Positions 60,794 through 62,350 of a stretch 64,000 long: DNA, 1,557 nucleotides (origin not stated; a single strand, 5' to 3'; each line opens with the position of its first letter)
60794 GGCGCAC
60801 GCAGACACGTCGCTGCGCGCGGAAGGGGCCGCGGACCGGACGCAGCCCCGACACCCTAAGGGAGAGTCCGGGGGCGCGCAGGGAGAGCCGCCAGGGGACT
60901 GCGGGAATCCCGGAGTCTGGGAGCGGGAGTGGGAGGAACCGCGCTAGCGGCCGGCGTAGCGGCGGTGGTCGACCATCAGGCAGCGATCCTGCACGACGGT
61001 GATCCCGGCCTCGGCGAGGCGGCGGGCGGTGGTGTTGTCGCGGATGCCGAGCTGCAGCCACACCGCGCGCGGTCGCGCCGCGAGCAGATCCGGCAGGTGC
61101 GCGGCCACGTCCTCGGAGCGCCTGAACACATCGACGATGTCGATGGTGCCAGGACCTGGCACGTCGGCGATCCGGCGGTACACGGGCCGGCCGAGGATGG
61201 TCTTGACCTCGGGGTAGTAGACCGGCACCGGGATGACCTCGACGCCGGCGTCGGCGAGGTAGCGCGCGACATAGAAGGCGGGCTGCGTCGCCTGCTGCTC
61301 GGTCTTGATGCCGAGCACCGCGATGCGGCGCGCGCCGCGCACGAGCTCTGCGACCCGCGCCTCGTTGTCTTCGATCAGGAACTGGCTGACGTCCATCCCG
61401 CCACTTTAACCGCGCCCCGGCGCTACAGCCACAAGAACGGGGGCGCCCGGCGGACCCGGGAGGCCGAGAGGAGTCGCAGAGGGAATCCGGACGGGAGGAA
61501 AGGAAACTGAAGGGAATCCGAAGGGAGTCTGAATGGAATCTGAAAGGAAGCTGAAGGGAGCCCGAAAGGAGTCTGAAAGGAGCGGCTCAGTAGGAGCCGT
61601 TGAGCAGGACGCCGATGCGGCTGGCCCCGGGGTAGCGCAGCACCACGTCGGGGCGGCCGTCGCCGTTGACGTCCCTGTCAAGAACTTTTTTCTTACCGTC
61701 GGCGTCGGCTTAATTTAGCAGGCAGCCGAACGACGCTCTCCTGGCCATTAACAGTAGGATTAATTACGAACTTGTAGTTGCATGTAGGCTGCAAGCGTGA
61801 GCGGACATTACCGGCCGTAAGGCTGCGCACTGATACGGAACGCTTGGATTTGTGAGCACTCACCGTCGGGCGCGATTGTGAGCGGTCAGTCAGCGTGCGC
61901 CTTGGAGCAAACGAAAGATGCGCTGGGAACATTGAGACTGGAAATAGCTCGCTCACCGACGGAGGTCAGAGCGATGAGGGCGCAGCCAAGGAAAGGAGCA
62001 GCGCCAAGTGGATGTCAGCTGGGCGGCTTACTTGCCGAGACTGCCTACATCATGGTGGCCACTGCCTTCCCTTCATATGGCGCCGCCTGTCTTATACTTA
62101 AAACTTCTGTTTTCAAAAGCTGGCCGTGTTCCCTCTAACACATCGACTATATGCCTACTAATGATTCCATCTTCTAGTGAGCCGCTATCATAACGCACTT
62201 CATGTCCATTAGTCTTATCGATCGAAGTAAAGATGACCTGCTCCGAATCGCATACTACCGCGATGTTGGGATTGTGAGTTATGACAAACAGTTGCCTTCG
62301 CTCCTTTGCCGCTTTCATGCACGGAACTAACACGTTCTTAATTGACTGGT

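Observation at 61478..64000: Low-GC segment at the right edge with a 5'-partial SMC-like ABC ATPase, bounded by an 11-bp repeat array and an FG-GAP gene fragment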

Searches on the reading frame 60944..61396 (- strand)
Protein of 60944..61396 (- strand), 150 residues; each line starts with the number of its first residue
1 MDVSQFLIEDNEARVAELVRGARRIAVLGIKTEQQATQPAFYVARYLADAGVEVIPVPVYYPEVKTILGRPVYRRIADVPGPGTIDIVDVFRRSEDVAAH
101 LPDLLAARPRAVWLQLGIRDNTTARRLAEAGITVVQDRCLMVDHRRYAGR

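Call 49: search_protein_families(library=pfam, proteins=[window:60944-61396:-], max_evalue=10)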
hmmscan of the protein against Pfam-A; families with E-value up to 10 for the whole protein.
window:60944-61396:- (150 aa): 2 families
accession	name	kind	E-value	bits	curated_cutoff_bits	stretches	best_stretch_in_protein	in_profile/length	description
PF13380.12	CoA_binding_2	-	8.3e-33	113.7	22.8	1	23-144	1-115/116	CoA binding domain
PF07131.17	DUF1382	-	0.0076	16.8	27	1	42-60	14-32/60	Protein of unknown function (DUF1382)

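Call 80: find_homologous_proteins(query=window:60944-61396:-, max_evalue=1e-30)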
Query window:60944-61396:- (150 aa): 7934 proteins with E <= 1e-30 among 8000 candidates; the best 120 are listed.
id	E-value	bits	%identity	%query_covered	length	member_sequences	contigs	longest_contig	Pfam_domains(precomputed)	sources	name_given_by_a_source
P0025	3.9e-91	320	100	100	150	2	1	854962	PF13380.13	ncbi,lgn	ncbi:MAG: CoA-binding protein [Polyangia bacterium]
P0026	1.9e-86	305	95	100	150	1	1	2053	PF13380.13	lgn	-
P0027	3.3e-86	304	95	100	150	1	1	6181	PF13380.13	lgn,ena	-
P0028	7.3e-84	297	94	100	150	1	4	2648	PF13380.13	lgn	-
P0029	7.7e-69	248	78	97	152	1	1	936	PF13380.13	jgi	jgi:predicted CoA-binding protein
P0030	8.1e-69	248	79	97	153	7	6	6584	PF13380.13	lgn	-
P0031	2.1e-67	243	80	100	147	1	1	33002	PF13380.13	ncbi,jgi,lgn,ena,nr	ncbi:MAG TPA: CoA-binding protein [Polyangia bacterium]|nr:CoA-binding protein [Polyangia bacterium]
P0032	2.5e-67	243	77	99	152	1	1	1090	PF13380.13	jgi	jgi:predicted CoA-binding protein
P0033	3.1e-67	243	77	99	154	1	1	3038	PF13380.13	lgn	-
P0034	2.1e-66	240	79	97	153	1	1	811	PF13380.13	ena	-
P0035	2.9e-66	240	81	95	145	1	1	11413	PF13380.13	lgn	-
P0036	3.1e-66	240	77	100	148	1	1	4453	PF13380.13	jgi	jgi:predicted CoA-binding protein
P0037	4.5e-66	239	76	99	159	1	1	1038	PF13380.13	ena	-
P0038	1.0e-65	238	74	98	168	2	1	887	PF13380.13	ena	-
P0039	2.3e-65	237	79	97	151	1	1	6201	PF13380.13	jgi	jgi:predicted CoA-binding protein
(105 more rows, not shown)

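Call 81: find_encoding_contigs(protein=P0027, flank=10000, max_places=3)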
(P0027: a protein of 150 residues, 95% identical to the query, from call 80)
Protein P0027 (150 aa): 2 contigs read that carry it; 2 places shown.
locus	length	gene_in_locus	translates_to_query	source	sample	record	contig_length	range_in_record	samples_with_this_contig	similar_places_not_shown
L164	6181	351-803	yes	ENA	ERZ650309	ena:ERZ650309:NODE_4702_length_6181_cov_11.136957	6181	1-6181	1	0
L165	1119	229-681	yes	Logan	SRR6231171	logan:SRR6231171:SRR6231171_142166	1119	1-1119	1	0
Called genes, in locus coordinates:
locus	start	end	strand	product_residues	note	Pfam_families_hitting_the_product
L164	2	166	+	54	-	?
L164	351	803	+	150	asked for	PF13380:CoA_binding_2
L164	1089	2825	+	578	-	PF00069:Pkinase, PF07714:PK_Tyr_Ser-Thr, PF00069:Pkinase, PF07714:PK_Tyr_Ser-Thr, PF20703:nSTAND1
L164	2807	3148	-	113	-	-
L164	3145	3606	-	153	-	-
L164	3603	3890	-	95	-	-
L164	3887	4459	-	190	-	-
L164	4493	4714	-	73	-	-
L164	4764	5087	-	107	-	-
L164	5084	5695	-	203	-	-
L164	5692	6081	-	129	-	-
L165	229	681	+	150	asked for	PF13380:CoA_binding_2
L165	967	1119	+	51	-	?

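Call 82: find_encoding_contigs(protein=P0025, flank=10000, max_places=3)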
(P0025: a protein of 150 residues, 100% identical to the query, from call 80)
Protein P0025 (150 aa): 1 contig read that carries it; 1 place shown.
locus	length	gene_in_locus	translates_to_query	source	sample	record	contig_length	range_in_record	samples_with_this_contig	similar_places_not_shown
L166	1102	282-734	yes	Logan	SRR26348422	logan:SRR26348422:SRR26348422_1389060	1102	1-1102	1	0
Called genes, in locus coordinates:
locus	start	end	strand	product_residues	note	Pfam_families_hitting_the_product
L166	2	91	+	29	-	?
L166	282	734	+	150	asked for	PF13380:CoA_binding_2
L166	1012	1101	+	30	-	?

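Call 84: find_encoding_contigs(protein=P0028, flank=10000, max_places=4)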
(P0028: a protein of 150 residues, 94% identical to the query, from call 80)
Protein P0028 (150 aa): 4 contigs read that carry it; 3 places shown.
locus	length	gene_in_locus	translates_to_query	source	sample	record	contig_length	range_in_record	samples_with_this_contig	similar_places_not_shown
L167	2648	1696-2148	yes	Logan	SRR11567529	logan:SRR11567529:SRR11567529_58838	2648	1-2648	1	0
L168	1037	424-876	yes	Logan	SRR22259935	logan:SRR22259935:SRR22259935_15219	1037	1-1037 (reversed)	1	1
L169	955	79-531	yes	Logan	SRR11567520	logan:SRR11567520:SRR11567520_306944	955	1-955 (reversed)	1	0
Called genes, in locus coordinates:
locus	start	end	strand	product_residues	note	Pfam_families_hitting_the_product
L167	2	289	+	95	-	?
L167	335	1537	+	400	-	PF13517:FG-GAP_3, PF01839:FG-GAP (weak), PF13517:FG-GAP_3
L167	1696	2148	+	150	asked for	PF13380:CoA_binding_2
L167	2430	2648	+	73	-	?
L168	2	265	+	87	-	?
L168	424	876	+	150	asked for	PF13380:CoA_binding_2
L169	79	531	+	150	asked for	PF13380:CoA_binding_2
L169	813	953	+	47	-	?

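Call 85: find_encoding_contigs(protein=P0026, flank=10000, max_places=3)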
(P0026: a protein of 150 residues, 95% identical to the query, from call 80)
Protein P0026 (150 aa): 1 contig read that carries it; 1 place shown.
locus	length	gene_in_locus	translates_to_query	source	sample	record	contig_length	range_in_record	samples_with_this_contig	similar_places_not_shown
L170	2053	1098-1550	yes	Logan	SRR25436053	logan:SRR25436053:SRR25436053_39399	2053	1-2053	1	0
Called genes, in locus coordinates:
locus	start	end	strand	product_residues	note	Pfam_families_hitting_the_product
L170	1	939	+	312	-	?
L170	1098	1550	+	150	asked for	PF13380:CoA_binding_2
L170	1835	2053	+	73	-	?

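Call 103: search_protein_families(library=pfam, proteins=[L167:335-1537:+, L167:2-289:+], max_evalue=0.1)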
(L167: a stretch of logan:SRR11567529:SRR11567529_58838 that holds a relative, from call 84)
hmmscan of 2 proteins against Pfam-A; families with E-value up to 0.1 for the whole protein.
L167:335-1537:+ (400 aa): 6 families
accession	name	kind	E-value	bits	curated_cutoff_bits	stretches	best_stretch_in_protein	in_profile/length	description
PF13517.12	FG-GAP_3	-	5.1e-39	133.1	26.9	6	148-217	1-61/61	FG-GAP-like repeat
PF01839.29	FG-GAP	-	1.2e-24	86.2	22.1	4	201-221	4-24/37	FG-GAP repeat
PF16743.10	PliI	-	0.001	19.2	27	0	272-327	26-79/123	Periplasmic lysozyme inhibitor of I-type lysozyme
PF12256.14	TcdB_toxin_midN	-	0.0023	17.7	24.8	0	305-331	24-51/181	Insecticide toxin TcdB middle/N-terminal region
PF23727.1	Beta-prop_FAM234A_B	-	0.01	14.8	26.4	0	307-344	128-165/467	FAM234A/B beta-propeller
PF00404.24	Dockerin_1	-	0.047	14.3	22.9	0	301-322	24-45/57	Dockerin type I domain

L167:2-289:+ (95 aa): 2 families
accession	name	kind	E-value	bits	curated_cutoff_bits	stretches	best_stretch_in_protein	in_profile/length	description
PF13304.12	AAA_21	-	1e-09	39.4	27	1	7-59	245-298/304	AAA domain, putative AbiEii toxin, Type IV TA system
PF13175.12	AAA_15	-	0.088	12.8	32.1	1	20-63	328-373/374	AAA ATPase domain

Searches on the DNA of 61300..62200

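Call 41: search_rna_families(source=window, start=61300, end=62200, threshold=evalue, max_evalue=1)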
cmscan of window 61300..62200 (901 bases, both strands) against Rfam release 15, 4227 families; matches with E-value up to 1: 0.
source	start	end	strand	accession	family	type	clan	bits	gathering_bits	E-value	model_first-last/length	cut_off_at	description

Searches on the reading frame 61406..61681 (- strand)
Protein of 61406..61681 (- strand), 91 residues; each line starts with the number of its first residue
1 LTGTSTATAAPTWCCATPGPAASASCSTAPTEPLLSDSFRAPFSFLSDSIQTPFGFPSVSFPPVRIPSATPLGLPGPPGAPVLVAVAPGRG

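Call 88: find_encoding_contigs(protein=window:61406-61681:-, flank=5000, max_places=4)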
Protein window:61406-61681:- (91 aa): no gene with exactly this product is on record in the collection.

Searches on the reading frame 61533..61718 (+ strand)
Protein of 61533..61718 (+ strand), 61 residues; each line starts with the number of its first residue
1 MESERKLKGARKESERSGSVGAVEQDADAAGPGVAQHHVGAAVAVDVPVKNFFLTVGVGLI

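Call 87: find_encoding_contigs(protein=window:61533-61718:+, flank=5000, max_places=4)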
Protein window:61533-61718:+ (61 aa): 1 contig read that carries it; 1 place shown.
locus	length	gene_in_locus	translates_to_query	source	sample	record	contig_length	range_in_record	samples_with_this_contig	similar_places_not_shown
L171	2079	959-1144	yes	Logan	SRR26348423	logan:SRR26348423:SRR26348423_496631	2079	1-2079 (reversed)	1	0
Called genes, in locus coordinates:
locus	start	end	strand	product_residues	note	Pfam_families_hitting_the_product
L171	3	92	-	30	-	?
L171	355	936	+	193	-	-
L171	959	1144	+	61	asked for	-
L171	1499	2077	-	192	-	?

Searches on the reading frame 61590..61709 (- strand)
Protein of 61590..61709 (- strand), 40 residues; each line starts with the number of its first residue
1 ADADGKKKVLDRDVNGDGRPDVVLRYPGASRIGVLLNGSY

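Call 49: search_protein_families(library=pfam, proteins=[window:61590-61709:-], max_evalue=10)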
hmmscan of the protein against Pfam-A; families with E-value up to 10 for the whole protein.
seq(40 aa): 2 families
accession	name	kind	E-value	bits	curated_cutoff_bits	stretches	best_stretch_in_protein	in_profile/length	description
PF01839.29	FG-GAP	-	1.1e-05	25.6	22.1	1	13-30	9-26/37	FG-GAP repeat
PF13517.12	FG-GAP_3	-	0.00067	20.6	26.9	1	13-32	1-20/61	FG-GAP-like repeat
